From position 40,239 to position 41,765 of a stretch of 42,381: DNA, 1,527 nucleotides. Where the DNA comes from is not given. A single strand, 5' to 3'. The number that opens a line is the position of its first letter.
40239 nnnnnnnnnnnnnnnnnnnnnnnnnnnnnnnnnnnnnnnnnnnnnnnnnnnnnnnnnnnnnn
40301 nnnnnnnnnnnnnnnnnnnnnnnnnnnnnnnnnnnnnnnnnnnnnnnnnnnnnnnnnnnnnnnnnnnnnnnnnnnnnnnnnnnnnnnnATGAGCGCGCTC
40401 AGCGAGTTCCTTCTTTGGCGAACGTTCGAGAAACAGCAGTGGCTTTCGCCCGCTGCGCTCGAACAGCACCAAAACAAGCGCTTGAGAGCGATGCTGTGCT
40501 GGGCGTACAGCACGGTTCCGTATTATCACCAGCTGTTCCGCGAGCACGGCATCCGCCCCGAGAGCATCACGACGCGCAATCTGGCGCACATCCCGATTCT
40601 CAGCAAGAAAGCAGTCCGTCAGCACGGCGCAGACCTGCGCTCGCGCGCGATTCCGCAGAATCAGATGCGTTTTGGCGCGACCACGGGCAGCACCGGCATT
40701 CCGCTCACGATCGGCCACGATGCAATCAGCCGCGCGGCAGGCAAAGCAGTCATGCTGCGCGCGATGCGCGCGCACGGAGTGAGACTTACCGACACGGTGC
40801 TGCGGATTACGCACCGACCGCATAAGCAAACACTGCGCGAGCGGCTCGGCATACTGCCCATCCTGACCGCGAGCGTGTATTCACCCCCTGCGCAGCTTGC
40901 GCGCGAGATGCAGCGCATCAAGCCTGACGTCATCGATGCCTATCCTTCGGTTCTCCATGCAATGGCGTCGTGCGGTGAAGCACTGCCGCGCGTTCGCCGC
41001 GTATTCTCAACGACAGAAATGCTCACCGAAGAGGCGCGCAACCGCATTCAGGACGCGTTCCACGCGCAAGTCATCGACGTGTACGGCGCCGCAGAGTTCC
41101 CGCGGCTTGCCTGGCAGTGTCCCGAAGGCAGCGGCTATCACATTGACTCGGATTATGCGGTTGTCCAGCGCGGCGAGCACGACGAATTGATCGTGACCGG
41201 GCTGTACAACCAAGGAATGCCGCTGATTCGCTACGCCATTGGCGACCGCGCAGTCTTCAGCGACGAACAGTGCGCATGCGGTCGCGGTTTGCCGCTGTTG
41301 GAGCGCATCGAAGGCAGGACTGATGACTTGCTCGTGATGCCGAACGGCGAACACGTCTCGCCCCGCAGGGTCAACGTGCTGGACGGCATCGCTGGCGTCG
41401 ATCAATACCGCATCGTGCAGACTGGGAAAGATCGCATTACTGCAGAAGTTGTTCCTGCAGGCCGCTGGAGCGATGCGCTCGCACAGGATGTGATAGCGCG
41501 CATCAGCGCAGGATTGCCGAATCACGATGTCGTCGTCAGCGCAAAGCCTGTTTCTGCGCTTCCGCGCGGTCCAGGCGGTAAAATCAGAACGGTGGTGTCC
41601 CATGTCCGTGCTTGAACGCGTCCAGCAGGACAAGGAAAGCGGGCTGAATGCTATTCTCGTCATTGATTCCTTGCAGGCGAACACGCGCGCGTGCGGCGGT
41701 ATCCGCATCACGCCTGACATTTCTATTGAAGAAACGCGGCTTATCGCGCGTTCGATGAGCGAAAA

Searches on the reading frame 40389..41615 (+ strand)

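Call 26: search_protein_families(library=pfam, proteins=[window:40389-41615:+], max_evalue=0.001)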
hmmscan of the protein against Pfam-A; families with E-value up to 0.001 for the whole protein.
window:40389-41615:+ (408 aa): 1 family
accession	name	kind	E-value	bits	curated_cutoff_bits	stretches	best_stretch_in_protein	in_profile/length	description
PF00501.34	AMP-binding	-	2.1e-05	23.9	29.9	1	165-236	244-323/384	AMP-binding enzyme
